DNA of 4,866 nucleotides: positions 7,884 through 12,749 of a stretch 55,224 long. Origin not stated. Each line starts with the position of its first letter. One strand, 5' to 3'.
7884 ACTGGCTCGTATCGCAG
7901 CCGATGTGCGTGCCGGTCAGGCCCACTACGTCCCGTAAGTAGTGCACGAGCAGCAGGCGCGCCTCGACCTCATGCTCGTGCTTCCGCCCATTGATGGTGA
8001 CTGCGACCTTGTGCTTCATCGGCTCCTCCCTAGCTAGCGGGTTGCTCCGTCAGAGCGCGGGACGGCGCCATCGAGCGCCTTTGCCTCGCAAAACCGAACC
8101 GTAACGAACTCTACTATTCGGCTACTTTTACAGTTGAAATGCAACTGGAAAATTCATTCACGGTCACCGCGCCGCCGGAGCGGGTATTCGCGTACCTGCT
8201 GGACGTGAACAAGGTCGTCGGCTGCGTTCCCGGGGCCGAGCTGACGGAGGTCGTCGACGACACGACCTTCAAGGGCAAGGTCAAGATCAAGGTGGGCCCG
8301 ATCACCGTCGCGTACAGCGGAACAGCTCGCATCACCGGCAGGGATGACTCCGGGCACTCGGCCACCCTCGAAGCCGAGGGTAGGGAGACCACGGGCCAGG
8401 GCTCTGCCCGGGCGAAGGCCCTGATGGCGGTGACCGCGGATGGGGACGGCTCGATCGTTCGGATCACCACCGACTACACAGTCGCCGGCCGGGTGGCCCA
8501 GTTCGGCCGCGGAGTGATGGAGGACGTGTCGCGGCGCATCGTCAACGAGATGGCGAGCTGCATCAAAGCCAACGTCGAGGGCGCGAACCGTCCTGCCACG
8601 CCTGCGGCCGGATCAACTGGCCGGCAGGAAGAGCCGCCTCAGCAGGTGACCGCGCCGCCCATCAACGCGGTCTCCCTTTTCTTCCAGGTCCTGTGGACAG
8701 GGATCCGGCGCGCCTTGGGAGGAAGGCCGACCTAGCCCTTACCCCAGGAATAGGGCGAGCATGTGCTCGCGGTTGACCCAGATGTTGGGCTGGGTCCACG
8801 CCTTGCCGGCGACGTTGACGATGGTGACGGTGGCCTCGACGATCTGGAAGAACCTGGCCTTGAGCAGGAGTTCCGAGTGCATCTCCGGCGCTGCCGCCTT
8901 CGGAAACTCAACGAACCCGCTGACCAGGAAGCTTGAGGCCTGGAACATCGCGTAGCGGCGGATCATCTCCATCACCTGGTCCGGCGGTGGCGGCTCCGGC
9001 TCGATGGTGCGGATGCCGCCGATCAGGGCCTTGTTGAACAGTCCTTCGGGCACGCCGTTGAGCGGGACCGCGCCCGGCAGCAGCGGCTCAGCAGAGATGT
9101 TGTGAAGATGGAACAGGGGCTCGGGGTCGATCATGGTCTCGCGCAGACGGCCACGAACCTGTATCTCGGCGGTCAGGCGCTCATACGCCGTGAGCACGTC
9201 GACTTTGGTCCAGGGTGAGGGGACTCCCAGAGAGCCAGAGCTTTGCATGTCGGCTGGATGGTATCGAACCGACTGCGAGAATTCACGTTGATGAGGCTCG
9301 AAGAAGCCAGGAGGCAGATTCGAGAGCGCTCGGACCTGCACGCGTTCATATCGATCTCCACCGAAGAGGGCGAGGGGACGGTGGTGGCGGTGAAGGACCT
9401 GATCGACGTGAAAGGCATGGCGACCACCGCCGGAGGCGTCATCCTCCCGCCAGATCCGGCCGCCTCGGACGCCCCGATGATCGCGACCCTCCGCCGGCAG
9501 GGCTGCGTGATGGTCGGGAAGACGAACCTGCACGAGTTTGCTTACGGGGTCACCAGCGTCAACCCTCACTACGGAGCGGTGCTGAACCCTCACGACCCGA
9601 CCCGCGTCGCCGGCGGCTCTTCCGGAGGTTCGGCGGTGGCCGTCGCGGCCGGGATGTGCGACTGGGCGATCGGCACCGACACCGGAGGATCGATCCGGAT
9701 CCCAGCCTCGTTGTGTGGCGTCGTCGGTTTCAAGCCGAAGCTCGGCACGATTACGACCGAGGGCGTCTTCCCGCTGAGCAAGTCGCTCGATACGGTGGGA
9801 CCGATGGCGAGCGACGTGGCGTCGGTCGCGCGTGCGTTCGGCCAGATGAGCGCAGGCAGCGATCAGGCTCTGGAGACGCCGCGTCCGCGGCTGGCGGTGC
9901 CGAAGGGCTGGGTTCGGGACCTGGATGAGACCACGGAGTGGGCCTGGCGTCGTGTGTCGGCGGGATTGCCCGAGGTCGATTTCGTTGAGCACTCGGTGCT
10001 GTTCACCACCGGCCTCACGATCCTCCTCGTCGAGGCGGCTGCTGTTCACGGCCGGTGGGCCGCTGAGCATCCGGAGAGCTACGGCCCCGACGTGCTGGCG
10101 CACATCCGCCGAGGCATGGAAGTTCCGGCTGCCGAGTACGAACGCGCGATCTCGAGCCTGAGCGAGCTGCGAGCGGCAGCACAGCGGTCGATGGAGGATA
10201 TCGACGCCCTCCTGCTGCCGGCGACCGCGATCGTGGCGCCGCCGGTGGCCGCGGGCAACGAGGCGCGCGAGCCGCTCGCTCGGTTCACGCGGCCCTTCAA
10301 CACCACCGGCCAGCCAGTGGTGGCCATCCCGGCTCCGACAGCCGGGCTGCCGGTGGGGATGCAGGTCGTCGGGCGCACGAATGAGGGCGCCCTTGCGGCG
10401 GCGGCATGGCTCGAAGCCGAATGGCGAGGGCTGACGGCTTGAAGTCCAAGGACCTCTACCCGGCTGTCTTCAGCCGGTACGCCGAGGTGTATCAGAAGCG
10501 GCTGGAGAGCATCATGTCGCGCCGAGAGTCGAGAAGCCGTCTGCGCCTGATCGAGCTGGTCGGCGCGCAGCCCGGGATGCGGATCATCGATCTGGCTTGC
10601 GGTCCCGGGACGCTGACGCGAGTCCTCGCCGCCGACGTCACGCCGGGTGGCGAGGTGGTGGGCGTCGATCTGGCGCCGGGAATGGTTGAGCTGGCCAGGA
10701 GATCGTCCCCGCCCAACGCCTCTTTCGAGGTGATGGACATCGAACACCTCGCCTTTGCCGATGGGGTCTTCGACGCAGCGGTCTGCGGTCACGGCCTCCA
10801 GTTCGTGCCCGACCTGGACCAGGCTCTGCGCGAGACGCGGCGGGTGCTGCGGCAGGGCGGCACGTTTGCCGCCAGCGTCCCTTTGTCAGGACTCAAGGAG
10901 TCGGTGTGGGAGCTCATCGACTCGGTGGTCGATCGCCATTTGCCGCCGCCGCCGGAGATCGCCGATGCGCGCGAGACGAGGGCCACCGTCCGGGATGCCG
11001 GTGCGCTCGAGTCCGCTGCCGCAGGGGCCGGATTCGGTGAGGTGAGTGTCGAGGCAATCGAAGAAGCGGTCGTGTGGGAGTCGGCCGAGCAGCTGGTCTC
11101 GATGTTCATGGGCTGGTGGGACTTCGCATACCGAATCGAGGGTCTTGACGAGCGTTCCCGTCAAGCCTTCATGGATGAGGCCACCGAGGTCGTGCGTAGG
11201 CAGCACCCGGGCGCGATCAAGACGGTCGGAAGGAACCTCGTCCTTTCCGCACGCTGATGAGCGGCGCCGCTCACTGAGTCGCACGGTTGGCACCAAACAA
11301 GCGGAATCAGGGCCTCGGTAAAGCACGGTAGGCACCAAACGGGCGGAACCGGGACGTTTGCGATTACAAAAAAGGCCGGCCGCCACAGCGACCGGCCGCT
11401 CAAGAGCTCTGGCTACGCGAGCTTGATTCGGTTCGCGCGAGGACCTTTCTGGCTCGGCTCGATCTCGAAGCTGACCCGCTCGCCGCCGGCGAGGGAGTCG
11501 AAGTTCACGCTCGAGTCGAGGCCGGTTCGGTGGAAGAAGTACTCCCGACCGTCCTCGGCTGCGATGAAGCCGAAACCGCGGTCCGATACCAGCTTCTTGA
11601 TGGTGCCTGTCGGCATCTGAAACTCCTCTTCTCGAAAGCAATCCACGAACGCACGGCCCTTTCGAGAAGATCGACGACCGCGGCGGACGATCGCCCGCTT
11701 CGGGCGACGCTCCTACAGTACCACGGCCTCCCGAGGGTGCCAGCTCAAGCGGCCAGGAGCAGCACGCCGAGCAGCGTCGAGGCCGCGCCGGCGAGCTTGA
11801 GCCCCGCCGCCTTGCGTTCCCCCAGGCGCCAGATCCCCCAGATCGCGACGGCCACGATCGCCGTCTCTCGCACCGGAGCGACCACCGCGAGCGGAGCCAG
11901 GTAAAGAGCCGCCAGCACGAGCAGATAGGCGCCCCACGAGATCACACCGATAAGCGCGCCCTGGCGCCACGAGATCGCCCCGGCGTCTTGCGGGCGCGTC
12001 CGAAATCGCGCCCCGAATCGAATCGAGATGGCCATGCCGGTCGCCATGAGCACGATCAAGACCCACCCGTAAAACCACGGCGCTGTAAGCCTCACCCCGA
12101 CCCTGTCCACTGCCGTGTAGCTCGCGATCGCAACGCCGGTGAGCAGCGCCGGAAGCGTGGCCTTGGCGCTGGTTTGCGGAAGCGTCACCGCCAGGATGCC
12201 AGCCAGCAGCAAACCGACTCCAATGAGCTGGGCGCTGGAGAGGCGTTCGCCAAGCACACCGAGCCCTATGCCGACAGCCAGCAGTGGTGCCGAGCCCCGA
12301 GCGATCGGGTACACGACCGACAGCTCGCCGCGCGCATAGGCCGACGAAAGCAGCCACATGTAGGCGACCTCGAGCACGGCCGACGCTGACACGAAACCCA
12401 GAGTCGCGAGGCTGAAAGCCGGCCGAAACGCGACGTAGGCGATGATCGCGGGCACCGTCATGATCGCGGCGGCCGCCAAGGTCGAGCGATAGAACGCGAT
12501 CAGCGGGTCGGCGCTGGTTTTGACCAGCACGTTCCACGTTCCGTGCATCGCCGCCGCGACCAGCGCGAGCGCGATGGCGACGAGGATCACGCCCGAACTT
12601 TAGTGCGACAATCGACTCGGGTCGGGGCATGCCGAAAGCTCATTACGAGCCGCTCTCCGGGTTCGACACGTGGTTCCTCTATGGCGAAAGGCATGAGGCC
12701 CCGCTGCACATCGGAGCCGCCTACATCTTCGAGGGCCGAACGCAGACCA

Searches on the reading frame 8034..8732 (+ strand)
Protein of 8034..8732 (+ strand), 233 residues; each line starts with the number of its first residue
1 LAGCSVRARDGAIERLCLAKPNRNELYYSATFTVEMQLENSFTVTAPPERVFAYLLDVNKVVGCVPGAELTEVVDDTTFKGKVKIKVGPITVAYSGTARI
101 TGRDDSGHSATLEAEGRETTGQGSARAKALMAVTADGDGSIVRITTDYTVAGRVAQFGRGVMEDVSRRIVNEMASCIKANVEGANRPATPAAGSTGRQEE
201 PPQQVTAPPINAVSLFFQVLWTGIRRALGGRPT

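Call 36: search_protein_families(library=pfam, proteins=[window:8034-8732:+], max_evalue=0.00001)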
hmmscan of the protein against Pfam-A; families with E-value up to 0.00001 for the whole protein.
window:8034-8732:+ (233 aa): 2 families
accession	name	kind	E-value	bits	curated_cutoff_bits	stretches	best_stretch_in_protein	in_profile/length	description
PF06240.19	COXG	-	5.7e-20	71.9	22.2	1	41-181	2-139/140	Carbon monoxide dehydrogenase subunit G (CoxG)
PF10604.15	Polyketide_cyc2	-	1.1e-08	35.9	27.4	1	38-170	4-130/142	Polyketide cyclase / dehydrase and lipid transport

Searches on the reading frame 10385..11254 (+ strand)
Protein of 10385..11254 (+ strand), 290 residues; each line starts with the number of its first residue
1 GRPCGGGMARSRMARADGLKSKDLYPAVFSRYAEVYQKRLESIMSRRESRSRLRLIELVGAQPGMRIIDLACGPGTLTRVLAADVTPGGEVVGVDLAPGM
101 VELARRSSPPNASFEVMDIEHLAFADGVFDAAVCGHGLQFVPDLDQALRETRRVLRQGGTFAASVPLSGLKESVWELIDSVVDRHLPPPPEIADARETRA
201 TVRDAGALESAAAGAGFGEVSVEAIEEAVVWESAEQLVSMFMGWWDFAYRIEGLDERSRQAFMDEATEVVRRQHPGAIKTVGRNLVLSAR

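Call 36: search_protein_families(library=pfam, proteins=[window:10385-11254:+], max_evalue=0.00001)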
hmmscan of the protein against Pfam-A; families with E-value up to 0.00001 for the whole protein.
window:10385-11254:+ (290 aa): 7 families
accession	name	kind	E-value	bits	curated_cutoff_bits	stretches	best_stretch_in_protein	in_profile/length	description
PF08241.18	Methyltransf_11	-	2.4e-23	83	21.2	1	69-162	2-94/95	Methyltransferase domain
PF13649.12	Methyltransf_25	-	8.7e-23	81.3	27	1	67-159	1-97/97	Methyltransferase domain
PF13847.12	Methyltransf_31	-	2.2e-19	70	27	1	63-165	3-111/145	Methyltransferase domain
PF01209.24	Ubie_methyltran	-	6e-18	65.5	20.1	1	27-162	11-150/233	ubiE/COQ5 methyltransferase family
PF13489.12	Methyltransf_23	-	3.6e-14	53.3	27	1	54-217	15-159/164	Methyltransferase domain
PF08242.18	Methyltransf_12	-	4.6e-14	53.4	30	1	68-161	1-98/98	Methyltransferase domain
PF01728.25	FtsJ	-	2e-06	28.3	24.1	1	60-126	17-82/181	FtsJ-like methyltransferase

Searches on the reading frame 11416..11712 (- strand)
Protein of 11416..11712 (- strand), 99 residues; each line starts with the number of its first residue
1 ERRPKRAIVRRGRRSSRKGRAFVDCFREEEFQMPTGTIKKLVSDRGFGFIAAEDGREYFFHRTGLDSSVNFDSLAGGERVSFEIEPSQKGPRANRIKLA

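Call 37: search_protein_families(library=pfam, proteins=[window:11416-11712:-], max_evalue=0.00001)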
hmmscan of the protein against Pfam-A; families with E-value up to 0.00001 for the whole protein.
window:11416-11712:- (99 aa): 1 family
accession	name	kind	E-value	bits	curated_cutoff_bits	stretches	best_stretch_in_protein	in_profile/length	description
PF00313.28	CSD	-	9.8e-15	54.6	27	1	35-97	2-64/66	'Cold-shock' DNA-binding domain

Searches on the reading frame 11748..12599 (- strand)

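Call 37: search_protein_families(library=pfam, proteins=[window:11748-12599:-], max_evalue=0.00001)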
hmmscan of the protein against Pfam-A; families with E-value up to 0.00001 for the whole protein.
window:11748-12599:- (284 aa): 1 family
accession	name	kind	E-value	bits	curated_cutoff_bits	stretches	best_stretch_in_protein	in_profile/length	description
PF00892.27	EamA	-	2.3e-13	51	28.2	1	8-139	3-134/135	EamA-like transporter family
